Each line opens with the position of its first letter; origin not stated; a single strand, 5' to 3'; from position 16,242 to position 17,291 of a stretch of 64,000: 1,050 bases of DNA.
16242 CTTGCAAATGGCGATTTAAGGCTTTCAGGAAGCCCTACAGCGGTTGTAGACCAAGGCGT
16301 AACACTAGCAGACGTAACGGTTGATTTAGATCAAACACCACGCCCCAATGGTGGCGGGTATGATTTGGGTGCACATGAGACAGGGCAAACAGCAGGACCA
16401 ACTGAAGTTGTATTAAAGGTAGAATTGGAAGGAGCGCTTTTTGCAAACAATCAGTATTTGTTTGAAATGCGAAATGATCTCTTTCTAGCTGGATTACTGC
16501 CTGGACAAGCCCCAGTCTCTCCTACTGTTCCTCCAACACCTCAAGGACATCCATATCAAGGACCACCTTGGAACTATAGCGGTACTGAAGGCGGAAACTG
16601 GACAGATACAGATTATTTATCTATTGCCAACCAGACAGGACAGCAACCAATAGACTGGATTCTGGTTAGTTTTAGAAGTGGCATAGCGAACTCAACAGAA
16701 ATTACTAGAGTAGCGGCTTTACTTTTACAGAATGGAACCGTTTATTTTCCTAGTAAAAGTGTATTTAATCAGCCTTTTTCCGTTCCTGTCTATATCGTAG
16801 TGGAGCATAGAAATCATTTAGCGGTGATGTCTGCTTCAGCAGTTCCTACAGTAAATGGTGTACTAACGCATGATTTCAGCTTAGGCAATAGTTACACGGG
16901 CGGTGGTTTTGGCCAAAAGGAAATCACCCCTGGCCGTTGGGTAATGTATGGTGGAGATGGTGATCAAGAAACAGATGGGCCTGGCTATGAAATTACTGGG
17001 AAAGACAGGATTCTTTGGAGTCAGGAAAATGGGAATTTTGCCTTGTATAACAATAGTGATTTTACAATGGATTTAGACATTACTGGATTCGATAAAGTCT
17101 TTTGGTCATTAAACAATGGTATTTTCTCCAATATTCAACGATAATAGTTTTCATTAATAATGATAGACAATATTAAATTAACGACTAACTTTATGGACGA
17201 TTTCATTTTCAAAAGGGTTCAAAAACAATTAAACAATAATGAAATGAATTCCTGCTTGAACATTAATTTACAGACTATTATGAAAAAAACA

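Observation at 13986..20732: Two adjacent giant secreted proteins, each built from a recent internal tandem duplication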

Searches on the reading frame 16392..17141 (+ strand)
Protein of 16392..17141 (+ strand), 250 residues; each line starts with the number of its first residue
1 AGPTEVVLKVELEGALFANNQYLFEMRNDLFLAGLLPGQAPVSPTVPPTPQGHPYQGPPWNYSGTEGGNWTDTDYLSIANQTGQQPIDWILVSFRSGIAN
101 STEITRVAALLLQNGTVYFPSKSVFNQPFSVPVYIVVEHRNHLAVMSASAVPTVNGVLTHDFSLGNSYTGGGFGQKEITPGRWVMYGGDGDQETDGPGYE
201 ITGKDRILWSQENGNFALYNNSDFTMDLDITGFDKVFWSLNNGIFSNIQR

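Call 13: find_homologous_proteins(query=window:16392-17141:+)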
Query window:16392-17141:+ (250 aa): 11 proteins with E <= 0.001 among 281 candidates.
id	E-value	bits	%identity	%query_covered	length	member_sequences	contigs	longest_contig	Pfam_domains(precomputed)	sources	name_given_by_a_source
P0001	9.2e-62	227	52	79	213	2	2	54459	-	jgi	-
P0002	1.8e-57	213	49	96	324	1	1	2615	-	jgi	-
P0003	2.0e-54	203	46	86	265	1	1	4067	-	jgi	-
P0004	7.8e-48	181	41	98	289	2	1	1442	-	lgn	-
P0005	1.6e-44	170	39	100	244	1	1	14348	-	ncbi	-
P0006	4.0e-43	166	40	99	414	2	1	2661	PF00082.28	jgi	-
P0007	9.1e-40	155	39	100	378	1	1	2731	-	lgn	-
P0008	2.1e-37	147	43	64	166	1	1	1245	-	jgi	-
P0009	3.5e-32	130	38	82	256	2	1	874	-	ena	-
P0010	2.5e-28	117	36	86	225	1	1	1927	-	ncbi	ncbi:MAG: hypothetical protein AAFN92_13150, partial [Bacteroidota bacterium]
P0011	1.2e-17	82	35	80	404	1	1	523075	-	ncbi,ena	-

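Call 17: search_solved_structures(query=window:16392-17141:+, max_evalue=10)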
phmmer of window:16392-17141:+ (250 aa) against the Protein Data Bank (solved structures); distinct sequences matched with E-value up to 10: 2.
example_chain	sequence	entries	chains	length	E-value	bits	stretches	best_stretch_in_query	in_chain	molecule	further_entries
7sgt_A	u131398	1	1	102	0.6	12.7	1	148-194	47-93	Envelope protein E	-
7kyl_E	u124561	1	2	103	0.77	12.4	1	148-193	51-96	Envelope protein domain III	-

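Call 30: search_protein_representatives(alignment_id=A1)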
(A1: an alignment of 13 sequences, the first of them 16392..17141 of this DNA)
Query: 13 sequences, 273 profile positions. Proteins with E-value up to 0.001 (for the whole library): 13579; up to 1e-10: 9893; up to 1e-30: 2927. The best 150 are listed.
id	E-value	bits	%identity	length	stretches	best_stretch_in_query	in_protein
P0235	2.7e-132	456.3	-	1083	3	38-272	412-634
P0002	2.8e-109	380.8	-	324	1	15-272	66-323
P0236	5.0e-105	366.9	-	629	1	27-273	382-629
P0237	6.2e-105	366.6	-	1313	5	105-259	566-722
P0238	1.4e-104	365.4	-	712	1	11-273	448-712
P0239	6.2e-102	356.7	-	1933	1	28-273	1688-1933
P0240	9.6e-102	356.1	-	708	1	30-273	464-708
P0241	2.0e-101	355.1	-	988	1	28-272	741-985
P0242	2.5e-101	354.7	-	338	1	15-273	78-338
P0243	1.2e-100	352.6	-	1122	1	23-273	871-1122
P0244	1.3e-100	352.4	-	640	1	31-273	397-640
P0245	2.2e-100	351.6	-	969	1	34-273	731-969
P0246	3.4e-100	351.0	-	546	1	27-273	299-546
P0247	4.3e-100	350.7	-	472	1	25-273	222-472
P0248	8.2e-100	349.8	-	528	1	32-273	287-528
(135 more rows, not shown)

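Call 32: find_related_loci(query=A1, collection=genome_contigs, flank=3000)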
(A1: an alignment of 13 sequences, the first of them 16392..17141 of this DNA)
Query A1 (250 aa) in genome_contigs; peptide patterns used: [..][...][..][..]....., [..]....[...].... (x = any residue, [..] = any of these).
564 stretches matched a pattern (row limit reached: there are more); 537 encode a relative of the query (tblastn E <= 1e-3); the best 80 are kept; 80 distinct loci.
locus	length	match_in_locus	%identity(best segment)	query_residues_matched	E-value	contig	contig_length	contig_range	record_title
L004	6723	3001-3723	56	12-250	8e-87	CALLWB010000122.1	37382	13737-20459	MAG: uncultured Saprospiraceae bacterium isolate R3_Bin_METABAT__241_1 genome assembly, contig: c_000000837163, whole ge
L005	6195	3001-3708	48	5-250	8e-68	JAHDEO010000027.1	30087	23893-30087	MAG: Saprospiraceae bacterium isolate MAG-183 RZ_4248, whole genome shotgun sequence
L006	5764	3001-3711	46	5-250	5e-67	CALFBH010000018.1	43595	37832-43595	MAG: uncultured Saprospiraceae bacterium isolate H3_Bin_Bin_187_1 genome assembly, contig: c_000001662691, whole genome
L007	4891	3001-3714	46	4-250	5e-67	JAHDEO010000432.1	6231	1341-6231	MAG: Saprospiraceae bacterium isolate MAG-183 RZ_33905, whole genome shotgun sequence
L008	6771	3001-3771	45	6-250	2e-66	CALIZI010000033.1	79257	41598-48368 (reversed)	MAG: uncultured Saprospiraceae bacterium isolate R4_Bin_Bin_85_1 genome assembly, contig: c_000003740369, whole genome s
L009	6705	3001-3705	47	5-250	7e-66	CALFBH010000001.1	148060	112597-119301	MAG: uncultured Saprospiraceae bacterium isolate H3_Bin_Bin_187_1 genome assembly, contig: c_000001462749, whole genome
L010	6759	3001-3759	44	5-250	8e-66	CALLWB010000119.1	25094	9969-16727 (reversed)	MAG: uncultured Saprospiraceae bacterium isolate R3_Bin_METABAT__241_1 genome assembly, contig: c_000002628097, whole ge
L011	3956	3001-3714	45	5-250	1e-65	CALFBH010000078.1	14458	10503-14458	MAG: uncultured Saprospiraceae bacterium isolate H3_Bin_Bin_187_1 genome assembly, contig: c_000002220936, whole genome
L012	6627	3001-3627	49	34-250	1e-65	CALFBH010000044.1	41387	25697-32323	MAG: uncultured Saprospiraceae bacterium isolate H3_Bin_Bin_187_1 genome assembly, contig: c_000001290004, whole genome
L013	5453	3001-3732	47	5-250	4e-65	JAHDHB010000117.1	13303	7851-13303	MAG: Saprospiraceae bacterium isolate MAG-6 RZ_13359, whole genome shotgun sequence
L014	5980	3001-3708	46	6-250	3e-65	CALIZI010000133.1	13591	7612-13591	MAG: uncultured Saprospiraceae bacterium isolate R4_Bin_Bin_85_1 genome assembly, contig: c_000004071868, whole genome s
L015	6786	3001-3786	45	6-250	7e-65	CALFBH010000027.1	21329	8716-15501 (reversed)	MAG: uncultured Saprospiraceae bacterium isolate H3_Bin_Bin_187_1 genome assembly, contig: c_000000912704, whole genome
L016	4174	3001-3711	46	5-250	2e-64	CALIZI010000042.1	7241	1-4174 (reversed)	MAG: uncultured Saprospiraceae bacterium isolate R4_Bin_Bin_85_1 genome assembly, contig: c_000000526293, whole genome s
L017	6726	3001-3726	46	3-250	3e-64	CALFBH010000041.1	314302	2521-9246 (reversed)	MAG: uncultured Saprospiraceae bacterium isolate H3_Bin_Bin_187_1 genome assembly, contig: c_000000165281, whole genome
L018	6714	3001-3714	46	5-250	8e-64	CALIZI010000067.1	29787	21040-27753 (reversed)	MAG: uncultured Saprospiraceae bacterium isolate R4_Bin_Bin_85_1 genome assembly, contig: c_000001489923, whole genome s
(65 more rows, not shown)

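Call 43: predict_structure(alignment_id=A2)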
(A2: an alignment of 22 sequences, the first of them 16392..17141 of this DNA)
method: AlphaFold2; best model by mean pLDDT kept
length: 250 residues; sequences in the alignment: 22
mean_pLDDT: 94.6   pTM: 0.92
mean pLDDT of the five models: 94.6, 94.3, 93.4, 92.7, 88.4
residues with pLDDT >= 90: 223; 70-90: 23; 50-70: 4; < 50: 0
segments of 3 or more residues with pLDDT < 50: none
pLDDT, mean of each block of 10 residues (from residue 1): 89 96 97 97 95 94 95 97 98 96 96 97 82 97 97 95 95 95 97 83 96 96 96 95 91
secondary structure, 60 per line:
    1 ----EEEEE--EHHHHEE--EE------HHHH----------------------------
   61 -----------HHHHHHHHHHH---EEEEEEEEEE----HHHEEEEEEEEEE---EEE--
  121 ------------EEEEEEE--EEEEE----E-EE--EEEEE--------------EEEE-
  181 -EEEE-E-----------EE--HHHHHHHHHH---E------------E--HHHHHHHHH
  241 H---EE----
elements in order: E5-9 H13-16 H29-32 H72-82 E86-95 E103-112 E116-118 E133-139 E142-146 E157-161 E176-179 E182-185 H203-212 H232-241

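Call 56: search_protein_families(library=pfam, alignment_id=A4, max_evalue=0.001)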
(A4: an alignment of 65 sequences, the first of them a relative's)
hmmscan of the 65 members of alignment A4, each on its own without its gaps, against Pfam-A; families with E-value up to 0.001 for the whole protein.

A. member 1, P0238 (712 aa): 0 families

B. families by the number of members that match (of 65 scanned): 56 families (the first 25 are shown)
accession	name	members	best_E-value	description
PF17963.7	Big_9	13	2.5e-117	Bacterial Ig domain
PF17803.7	Cadherin_4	13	5e-96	Bacterial cadherin-like domain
PF17892.7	Cadherin_5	13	3.9e-70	Cadherin-like domain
PF19076.6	CshA_repeat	8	3.3e-14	Surface adhesin CshA repetitive domain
PF00082.27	Peptidase_S8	4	5.4e-46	Subtilase family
PF12799.13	LRR_4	4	7.8e-29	Leucine Rich repeats (2 copies)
PF00560.39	LRR_1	4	2.3e-27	Leucine Rich Repeat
PF03629.24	SASA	4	3.6e-19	Carbohydrate esterase, sialic acid-specific acetylesterase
PF13855.12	LRR_8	4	4.2e-19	Leucine rich repeat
PF13229.12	Beta_helix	4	7.9e-14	Right handed beta helix region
PF23598.1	LRR_14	3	1.4e-23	Leucine-rich repeat region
PF01839.29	FG-GAP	2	2.7e-25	FG-GAP repeat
PF00149.33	Metallophos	2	8e-18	Calcineurin-like phosphoesterase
PF05593.20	RHS_repeat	2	6.7e-08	RHS Repeat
PF01186.22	Lysyl_oxidase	2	1.7e-07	Lysyl oxidase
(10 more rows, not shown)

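Call 63: search_protein_families(library=pfam, proteins=[P0011], max_evalue=1)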
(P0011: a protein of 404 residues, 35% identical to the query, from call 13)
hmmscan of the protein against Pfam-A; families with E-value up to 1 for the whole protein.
P0011 (404 aa): 0 families

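Call 70: fold_search(model_id=the predicted structure, library=pdb)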
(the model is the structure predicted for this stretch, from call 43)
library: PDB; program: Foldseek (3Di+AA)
matches with E <= 10: 457; with E <= 0.001: 2
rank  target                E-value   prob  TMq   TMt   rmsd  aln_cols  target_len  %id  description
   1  4wi0_B                3.4e-04  1.00  0.37  0.55   5.7       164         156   15  Crystal structure of Coh3ScaB-XDoc_M2ScaA complex: A C-terminal interface mutant of type II Cohesin-X-Dockerin complex (released 2015-10-07)
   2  4u3s_B                3.6e-04  1.00  0.35  0.52   4.7       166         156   15  Crystal structure of Coh3ScaB-XDoc_M1ScaA complex: A N-terminal interface mutant of type II Cohesin-X-Dockerin complex (released 2015-07-29)
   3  4fl4_L                3.0e-03  1.00  0.38  0.32   5.0       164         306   14  Scaffoldin conformation and dynamics revealed by a ternary complex from the Clostridium thermocellum cellulosome (released 2012-06-27)
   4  3kcp_A                3.0e-03  1.00  0.37  0.31   6.3       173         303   12  Crystal structure of interacting Clostridium thermocellum multimodular components (released 2010-02-09)
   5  2b59_B                5.9e-03  0.99  0.36  0.54   6.4       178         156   12  The type II cohesin dockerin complex (released 2005-10-11)
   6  5m0y_B                8.6e-03  0.99  0.36  0.54   6.1       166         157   14  Crystal Structure of the CohScaA-XDocCipB type II complex from Clostridium thermocellum at 1.5Angstrom resolution (released 2017-09-06)
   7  4fl4_I                1.8e-02  0.98  0.37  0.31   5.0       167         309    9  Scaffoldin conformation and dynamics revealed by a ternary complex from the Clostridium thermocellum cellulosome (released 2012-06-27)
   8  4fl4_C                2.9e-02  0.98  0.36  0.30   4.6       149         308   13  Scaffoldin conformation and dynamics revealed by a ternary complex from the Clostridium thermocellum cellulosome (released 2012-06-27)
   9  5g5d_B                3.3e-02  0.97  0.38  0.57   5.9       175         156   12  Crystal Structure of the CohScaC2-XDocCipA type II complex from Clostridium thermocellum (released 2017-04-05)
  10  6yoa_B                1.4e-01  0.23  0.19  0.31   6.5       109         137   12  Lig v 1 structure and the inflammatory response to the Ole e 1 protein family (released 2020-05-13)
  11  3q2k_C                1.5e-01  0.06  0.12  0.09  17.8       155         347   12  Crystal structure of the WlbA dehydrogenase from Bordetella pertussis in complex with NADH and UDP-GlcNAcA (released 2011-01-19)
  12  2y3n_B                2.1e-01  0.98  0.20  0.74   2.0        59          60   22  Type II cohesin-dockerin domain from Bacteroides cellolosolvens (released 2012-01-11)
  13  3q2k_G                2.3e-01  0.03  0.11  0.10  18.2       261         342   10  Crystal structure of the WlbA dehydrogenase from Bordetella pertussis in complex with NADH and UDP-GlcNAcA (released 2011-01-19)
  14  6yoa_A                2.5e-01  0.25  0.20  0.33   6.2       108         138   11  Lig v 1 structure and the inflammatory response to the Ole e 1 protein family (released 2020-05-13)
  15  3q2k_D                2.8e-01  0.02  0.11  0.09  17.2       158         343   12  Crystal structure of the WlbA dehydrogenase from Bordetella pertussis in complex with NADH and UDP-GlcNAcA (released 2011-01-19)
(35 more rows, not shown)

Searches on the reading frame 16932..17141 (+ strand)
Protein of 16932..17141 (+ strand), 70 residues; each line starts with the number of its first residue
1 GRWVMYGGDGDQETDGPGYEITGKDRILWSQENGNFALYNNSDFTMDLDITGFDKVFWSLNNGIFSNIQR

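Call 91: search_protein_families(library=pfam, proteins=[window:16932-17141:+], max_evalue=10)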
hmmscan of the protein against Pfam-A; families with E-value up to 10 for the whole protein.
window:16932-17141:+ (70 aa): 1 family
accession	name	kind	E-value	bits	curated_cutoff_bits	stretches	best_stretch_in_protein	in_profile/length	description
PF09248.15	DUF1965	-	0.06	13.6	23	1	44-66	9-30/69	Domain of unknown function (DUF1965)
